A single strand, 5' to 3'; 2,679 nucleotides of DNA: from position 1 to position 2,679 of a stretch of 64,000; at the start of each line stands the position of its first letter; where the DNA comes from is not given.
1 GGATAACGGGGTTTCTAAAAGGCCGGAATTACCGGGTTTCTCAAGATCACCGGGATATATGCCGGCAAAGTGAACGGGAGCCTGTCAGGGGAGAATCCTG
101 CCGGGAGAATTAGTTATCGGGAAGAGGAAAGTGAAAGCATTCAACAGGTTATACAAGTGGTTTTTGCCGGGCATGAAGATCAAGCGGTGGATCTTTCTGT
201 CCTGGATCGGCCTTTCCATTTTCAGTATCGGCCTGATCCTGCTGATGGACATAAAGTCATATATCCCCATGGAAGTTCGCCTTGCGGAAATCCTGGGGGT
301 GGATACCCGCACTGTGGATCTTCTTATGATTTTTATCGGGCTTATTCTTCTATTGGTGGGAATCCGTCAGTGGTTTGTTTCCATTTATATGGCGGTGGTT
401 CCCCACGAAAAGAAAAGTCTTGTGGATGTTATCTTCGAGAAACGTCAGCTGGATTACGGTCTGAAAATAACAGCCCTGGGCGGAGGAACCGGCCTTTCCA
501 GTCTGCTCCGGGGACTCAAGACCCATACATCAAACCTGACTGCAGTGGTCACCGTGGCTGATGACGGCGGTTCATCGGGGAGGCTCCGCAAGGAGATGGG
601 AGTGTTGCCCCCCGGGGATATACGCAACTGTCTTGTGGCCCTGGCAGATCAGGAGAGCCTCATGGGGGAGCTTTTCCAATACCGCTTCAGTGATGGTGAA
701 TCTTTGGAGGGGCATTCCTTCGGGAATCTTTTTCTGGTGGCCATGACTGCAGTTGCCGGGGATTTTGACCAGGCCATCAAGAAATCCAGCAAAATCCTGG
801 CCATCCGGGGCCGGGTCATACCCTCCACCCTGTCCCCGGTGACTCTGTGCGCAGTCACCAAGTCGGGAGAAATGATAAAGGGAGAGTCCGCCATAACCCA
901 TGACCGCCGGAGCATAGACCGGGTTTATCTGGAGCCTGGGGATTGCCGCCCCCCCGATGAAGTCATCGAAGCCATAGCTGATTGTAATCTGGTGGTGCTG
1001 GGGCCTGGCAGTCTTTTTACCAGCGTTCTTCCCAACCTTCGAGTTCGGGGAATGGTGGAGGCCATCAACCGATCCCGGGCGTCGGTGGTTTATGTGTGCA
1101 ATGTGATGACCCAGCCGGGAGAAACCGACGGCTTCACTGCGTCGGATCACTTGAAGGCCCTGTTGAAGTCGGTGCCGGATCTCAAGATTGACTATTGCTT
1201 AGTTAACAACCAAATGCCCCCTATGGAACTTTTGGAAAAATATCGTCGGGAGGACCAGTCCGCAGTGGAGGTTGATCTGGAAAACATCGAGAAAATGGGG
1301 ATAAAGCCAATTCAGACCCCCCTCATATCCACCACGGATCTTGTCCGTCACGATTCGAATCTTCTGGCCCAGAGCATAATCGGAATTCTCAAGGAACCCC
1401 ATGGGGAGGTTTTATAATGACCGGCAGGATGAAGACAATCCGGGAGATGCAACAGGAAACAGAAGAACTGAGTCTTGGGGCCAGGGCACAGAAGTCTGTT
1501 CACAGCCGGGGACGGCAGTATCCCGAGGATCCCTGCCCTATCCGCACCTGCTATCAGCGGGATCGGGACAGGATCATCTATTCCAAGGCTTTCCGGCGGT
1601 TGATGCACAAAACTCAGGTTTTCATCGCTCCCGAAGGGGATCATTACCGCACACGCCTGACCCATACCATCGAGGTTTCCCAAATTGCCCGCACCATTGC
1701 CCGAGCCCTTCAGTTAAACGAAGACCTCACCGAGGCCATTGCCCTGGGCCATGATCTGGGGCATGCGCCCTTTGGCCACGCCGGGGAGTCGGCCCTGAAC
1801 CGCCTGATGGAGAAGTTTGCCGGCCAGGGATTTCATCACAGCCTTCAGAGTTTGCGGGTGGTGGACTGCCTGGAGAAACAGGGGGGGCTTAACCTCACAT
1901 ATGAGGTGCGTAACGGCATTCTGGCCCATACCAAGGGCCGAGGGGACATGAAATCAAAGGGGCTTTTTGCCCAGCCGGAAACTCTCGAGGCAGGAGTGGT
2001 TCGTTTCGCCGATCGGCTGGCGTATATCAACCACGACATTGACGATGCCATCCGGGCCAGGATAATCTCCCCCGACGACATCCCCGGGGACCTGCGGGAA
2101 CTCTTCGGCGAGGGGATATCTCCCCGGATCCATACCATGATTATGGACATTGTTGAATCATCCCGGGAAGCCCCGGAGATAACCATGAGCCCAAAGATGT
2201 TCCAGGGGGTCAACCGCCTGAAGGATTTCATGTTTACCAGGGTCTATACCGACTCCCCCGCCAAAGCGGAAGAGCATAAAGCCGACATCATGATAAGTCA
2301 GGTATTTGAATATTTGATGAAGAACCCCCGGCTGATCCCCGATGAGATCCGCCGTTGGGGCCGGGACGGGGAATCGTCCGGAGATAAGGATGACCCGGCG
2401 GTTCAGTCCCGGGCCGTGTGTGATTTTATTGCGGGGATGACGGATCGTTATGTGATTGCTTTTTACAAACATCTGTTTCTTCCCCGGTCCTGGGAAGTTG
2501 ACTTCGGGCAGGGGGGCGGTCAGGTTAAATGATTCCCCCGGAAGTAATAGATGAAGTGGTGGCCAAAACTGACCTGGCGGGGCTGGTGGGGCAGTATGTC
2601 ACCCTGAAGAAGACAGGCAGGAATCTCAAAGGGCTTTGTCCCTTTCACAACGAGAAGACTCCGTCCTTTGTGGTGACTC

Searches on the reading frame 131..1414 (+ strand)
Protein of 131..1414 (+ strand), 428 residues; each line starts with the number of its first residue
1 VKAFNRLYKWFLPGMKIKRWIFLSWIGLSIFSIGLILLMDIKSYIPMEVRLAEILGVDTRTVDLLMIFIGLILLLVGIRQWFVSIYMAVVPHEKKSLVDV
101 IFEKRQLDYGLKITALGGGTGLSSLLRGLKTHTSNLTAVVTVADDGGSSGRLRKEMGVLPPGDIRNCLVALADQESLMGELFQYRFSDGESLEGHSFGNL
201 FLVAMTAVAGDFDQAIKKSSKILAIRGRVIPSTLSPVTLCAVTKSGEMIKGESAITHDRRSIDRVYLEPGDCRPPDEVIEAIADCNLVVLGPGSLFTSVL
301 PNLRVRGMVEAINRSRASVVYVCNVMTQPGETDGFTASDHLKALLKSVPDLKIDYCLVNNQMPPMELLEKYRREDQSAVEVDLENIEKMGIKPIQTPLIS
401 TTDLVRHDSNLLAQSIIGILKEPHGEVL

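Call 44: search_protein_families(library=ncbifam, proteins=[window:131-1414:+], max_evalue=1e-10)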
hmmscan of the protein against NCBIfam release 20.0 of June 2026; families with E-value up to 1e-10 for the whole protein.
window:131-1414:+ (428 aa): 2 families
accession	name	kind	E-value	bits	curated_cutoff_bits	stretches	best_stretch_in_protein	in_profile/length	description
TIGR01826.1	CofD_related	subfamily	1.1e-117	393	196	1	113-420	1-309/310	uridine diphosphate-N-acetylglucosamine-binding protein YvcK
TIGR04357.1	CofD_rel_GAK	hypoth_equivalog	1.5e-37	129.9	340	2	184-417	125-367/368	GAK system CofD-like protein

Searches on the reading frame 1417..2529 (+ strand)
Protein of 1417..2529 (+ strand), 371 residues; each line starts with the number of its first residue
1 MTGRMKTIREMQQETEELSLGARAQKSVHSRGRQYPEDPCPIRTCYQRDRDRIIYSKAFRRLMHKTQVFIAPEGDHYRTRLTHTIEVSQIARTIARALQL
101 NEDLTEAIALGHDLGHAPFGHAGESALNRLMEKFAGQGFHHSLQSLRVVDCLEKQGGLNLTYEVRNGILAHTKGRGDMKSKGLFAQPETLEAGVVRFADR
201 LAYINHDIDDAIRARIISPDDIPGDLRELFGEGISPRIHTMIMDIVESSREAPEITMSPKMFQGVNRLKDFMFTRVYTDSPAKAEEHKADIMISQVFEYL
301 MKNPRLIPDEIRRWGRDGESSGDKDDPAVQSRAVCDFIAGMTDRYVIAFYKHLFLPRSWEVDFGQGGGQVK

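Call 44: search_protein_families(library=ncbifam, proteins=[window:1417-2529:+], max_evalue=1e-10)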
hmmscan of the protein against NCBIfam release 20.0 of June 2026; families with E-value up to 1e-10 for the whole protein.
window:1417-2529:+ (371 aa): 11 families
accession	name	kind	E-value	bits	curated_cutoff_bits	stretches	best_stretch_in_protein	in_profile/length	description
NF002327.0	PRK01286.1-2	equivalog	1.7e-146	487.7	393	1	6-361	2-344/345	deoxyguanosinetriphosphate triphosphohydrolase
NF002329.0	PRK01286.1-4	equivalog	4e-106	355.1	494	1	7-357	2-338/342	deoxyguanosinetriphosphate triphosphohydrolase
NF002326.0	PRK01286.1-1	equivalog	1.6e-96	323.9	390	2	15-221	4-217/379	deoxyguanosinetriphosphate triphosphohydrolase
NF002328.0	PRK01286.1-3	equivalog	3.1e-82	276.7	467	2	24-172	19-169/404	deoxyguanosinetriphosphate triphosphohydrolase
TIGR01353.1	dGTP_triPase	subfamily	4.5e-70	237.1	152.35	2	43-173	2-145/389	dGTP triphosphohydrolase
NF002330.0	PRK01286.1-5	equivalog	1.6e-63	215.2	511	1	22-220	4-214/384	deoxyguanosinetriphosphate triphosphohydrolase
NF041026.1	antiphage_dGTPase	exception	4.2e-63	213.9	400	2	37-170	10-155/425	anti-phage deoxyguanosine triphosphatase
NF003701.1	PRK05318.1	subfamily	4.1e-52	177.5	383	1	42-170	16-157/426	anti-phage deoxyguanosine triphosphatase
NF002829.0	PRK03007.1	equivalog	3.3e-46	158.1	385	1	28-154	12-139/425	deoxyguanosinetriphosphate triphosphohydrolase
NF002205.0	PRK01096.1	equivalog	2.2e-30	106.1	439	1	41-152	23-150/444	deoxyguanosinetriphosphate triphosphohydrolase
NF003429.0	PRK04926.1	equivalog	1.7e-25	89.9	405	1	36-132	22-137/500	dGTPase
